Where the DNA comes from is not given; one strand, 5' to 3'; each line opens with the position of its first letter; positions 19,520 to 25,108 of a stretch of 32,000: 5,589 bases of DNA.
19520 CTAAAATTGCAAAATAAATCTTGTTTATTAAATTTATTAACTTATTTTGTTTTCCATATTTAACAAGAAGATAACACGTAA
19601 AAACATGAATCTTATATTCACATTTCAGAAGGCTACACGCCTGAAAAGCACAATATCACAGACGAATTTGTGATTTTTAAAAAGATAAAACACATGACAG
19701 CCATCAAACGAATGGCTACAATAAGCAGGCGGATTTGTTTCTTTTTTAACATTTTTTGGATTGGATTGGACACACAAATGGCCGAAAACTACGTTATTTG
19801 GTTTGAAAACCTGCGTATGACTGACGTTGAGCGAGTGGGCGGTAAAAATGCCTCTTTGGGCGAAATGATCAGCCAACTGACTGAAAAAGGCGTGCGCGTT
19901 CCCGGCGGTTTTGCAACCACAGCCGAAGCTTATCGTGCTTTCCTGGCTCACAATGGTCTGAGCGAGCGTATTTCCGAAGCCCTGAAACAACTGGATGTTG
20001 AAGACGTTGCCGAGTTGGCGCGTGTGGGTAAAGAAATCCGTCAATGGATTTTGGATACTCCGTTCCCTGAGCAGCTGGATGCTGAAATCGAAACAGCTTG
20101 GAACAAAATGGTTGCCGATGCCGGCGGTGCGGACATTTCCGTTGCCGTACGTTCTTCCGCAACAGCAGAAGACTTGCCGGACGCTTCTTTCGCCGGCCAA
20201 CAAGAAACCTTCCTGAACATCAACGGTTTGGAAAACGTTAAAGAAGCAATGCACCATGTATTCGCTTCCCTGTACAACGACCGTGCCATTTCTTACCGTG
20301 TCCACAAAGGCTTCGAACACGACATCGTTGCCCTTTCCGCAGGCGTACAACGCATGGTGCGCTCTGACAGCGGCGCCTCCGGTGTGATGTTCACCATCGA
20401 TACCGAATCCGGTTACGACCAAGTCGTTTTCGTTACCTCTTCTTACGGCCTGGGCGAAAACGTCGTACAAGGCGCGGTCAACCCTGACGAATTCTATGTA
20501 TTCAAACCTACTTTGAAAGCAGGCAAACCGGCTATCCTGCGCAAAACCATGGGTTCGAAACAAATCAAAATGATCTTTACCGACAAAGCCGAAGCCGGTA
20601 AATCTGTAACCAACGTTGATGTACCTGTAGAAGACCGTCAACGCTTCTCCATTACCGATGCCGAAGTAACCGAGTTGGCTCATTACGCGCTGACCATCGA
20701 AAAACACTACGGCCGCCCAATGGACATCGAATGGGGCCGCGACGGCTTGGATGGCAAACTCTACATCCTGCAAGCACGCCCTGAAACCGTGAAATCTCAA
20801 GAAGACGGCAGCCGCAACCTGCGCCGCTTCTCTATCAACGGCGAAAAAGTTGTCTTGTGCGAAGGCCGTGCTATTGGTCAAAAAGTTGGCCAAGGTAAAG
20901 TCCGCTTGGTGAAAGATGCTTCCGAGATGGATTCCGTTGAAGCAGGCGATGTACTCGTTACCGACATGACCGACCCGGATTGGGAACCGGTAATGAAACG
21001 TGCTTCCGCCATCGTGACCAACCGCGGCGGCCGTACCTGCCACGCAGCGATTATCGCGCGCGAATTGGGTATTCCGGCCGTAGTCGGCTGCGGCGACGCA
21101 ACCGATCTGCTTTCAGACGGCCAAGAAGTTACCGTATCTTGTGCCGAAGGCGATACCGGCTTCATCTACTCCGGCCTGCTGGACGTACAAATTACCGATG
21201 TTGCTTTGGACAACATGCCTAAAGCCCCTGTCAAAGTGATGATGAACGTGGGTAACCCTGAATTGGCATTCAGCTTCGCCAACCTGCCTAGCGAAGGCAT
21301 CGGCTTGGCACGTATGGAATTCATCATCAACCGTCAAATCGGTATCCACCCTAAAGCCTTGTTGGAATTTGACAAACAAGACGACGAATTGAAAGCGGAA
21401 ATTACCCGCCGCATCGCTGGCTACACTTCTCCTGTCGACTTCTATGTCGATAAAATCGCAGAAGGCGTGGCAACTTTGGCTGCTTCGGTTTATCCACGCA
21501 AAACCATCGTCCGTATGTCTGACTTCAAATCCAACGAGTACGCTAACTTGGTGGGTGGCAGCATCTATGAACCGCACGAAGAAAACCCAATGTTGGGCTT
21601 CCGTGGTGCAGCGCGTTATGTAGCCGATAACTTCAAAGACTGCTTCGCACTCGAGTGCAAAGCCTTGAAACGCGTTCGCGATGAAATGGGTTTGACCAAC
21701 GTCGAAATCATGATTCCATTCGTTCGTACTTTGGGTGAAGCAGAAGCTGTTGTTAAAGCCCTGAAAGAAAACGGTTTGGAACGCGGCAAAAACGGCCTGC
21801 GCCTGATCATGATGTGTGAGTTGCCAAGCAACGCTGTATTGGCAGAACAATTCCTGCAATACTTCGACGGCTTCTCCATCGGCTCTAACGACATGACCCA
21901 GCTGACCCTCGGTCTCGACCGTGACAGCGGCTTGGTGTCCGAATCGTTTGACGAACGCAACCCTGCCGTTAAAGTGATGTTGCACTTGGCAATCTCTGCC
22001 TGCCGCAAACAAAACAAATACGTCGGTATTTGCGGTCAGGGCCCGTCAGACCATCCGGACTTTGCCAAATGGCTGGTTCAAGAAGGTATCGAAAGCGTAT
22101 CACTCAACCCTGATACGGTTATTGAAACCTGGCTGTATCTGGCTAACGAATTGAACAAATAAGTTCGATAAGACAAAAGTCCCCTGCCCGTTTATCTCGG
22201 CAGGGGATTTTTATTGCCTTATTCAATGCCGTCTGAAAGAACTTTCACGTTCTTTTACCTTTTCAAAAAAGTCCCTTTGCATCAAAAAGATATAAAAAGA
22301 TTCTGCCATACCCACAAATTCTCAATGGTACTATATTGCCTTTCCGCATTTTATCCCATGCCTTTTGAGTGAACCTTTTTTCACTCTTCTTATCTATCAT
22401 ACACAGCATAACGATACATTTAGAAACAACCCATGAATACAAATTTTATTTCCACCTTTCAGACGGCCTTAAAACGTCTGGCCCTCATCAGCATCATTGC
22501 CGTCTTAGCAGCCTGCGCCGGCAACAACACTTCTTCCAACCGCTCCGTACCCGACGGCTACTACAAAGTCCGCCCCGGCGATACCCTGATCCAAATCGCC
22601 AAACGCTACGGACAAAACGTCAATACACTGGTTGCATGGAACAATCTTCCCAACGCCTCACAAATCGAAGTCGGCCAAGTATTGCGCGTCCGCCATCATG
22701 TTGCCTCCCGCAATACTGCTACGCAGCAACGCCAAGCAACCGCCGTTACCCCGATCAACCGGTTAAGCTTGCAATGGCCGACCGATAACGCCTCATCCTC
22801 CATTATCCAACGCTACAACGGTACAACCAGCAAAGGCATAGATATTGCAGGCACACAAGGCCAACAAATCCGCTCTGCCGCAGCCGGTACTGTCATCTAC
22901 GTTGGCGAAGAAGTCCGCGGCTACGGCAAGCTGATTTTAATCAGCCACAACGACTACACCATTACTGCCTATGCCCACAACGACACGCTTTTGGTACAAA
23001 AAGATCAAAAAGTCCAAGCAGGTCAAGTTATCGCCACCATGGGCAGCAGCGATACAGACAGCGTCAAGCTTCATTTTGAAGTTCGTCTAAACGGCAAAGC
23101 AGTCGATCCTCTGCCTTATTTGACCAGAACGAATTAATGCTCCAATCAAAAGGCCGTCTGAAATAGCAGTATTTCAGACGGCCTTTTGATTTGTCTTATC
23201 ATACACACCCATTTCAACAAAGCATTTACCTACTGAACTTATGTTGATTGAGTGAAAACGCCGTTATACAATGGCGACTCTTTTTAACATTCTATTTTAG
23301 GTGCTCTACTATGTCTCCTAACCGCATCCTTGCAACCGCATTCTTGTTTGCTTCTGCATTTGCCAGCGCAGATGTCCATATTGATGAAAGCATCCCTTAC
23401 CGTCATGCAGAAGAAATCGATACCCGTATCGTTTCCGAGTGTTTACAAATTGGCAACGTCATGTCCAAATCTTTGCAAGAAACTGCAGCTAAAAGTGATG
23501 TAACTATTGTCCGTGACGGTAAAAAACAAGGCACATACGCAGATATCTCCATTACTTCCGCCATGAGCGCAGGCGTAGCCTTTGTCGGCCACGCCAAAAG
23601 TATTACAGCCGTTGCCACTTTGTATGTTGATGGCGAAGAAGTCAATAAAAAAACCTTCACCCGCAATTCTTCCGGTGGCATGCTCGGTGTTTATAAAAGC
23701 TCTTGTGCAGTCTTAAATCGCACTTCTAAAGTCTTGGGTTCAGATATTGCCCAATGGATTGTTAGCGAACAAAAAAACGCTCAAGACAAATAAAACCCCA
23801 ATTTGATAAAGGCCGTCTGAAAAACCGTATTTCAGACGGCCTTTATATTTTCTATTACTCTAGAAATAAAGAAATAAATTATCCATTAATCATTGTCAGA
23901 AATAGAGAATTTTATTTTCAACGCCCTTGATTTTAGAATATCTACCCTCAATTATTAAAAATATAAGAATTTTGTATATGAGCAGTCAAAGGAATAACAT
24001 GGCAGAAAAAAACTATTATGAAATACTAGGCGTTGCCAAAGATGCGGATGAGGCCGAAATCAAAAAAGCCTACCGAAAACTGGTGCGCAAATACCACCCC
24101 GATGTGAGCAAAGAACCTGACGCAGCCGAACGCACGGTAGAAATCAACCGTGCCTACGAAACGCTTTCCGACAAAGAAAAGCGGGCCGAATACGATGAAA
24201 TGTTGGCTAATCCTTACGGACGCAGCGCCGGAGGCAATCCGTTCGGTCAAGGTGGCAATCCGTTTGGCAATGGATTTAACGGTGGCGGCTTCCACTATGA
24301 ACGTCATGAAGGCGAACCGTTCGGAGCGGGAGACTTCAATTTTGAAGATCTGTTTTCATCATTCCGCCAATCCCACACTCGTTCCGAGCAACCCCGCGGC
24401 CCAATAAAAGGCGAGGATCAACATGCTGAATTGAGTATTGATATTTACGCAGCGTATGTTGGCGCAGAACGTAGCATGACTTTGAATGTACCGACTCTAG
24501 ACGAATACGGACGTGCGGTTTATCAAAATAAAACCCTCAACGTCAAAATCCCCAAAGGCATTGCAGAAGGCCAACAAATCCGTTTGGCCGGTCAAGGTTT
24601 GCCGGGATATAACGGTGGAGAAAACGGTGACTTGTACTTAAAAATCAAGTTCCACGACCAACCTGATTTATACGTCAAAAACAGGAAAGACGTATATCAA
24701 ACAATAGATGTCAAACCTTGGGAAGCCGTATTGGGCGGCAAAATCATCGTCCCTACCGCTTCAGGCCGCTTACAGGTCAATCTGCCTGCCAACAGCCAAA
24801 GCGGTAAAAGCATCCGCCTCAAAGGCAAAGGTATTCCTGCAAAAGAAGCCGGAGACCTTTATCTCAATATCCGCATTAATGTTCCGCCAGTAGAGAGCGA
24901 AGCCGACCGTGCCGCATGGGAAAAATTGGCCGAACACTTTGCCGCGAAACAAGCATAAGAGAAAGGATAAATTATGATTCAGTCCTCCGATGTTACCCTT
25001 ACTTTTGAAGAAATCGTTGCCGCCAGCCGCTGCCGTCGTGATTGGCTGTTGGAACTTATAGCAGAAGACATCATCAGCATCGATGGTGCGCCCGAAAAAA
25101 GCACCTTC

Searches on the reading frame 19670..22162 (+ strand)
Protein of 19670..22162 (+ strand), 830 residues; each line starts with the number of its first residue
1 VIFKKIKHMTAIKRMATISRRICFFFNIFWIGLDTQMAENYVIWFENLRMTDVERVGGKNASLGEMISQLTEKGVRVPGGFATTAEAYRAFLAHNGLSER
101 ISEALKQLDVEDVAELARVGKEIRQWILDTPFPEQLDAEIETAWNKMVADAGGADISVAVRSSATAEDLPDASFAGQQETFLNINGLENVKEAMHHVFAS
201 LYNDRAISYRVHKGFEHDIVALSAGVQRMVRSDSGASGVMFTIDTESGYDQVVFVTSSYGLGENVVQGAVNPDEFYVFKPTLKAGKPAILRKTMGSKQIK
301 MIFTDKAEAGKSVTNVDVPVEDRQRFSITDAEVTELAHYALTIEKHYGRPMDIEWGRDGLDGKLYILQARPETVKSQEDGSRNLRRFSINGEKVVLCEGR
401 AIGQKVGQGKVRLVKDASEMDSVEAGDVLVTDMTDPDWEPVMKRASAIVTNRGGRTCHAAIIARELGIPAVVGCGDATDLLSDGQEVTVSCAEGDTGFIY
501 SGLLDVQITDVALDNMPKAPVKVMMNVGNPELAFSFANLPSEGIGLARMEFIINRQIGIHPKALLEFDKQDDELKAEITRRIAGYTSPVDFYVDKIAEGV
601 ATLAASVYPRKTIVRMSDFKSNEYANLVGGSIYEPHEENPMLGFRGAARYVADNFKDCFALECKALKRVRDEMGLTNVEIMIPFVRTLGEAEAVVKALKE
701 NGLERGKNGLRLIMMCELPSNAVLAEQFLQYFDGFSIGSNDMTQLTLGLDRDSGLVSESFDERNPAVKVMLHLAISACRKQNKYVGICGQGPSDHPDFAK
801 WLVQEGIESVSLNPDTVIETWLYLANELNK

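Call 48: search_protein_families(library=pfam, proteins=[window:19670-22162:+], max_evalue=0.0001)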
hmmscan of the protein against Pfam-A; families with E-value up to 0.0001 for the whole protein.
window:19670-22162:+ (830 aa): 3 families
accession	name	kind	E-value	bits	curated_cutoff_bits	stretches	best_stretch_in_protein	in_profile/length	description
PF01326.24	PPDK_N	-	8.8e-128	426.6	27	1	54-382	2-319/328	Pyruvate phosphate dikinase, AMP/ATP-binding domain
PF02896.24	PEP-utilizers_C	-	6.4e-58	196.7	22.8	1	518-822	17-286/293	PEP-utilising enzyme, PEP-binding domain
PF00391.29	PEP-utilizers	-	6.3e-29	99.8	23.1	1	424-494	2-72/72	PEP-utilising enzyme, mobile domain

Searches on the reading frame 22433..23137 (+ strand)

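Call 48: search_protein_families(library=pfam, proteins=[window:22433-23137:+], max_evalue=0.0001)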
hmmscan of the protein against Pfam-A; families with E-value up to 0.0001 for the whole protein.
window:22433-23137:+ (234 aa): 2 families
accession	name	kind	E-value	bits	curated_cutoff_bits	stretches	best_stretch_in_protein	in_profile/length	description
PF01551.29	Peptidase_M23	-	2e-29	102.1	28.7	1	132-226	2-96/96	Peptidase family M23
PF01476.26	LysM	-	1.8e-14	53.8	20.9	1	44-86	1-42/43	LysM domain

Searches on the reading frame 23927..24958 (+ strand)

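Call 48: search_protein_families(library=pfam, proteins=[window:23927-24958:+], max_evalue=0.0001)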
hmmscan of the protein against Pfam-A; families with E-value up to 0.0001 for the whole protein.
window:23927-24958:+ (343 aa): 2 families
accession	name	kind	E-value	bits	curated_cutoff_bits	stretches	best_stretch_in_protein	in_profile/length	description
PF01556.23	DnaJ_C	-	1.4e-37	129.6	26.6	1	166-320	2-152/152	DnaJ C terminal domain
PF00226.36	DnaJ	-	3.9e-25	88.2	27.8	1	29-90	1-63/63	DnaJ domain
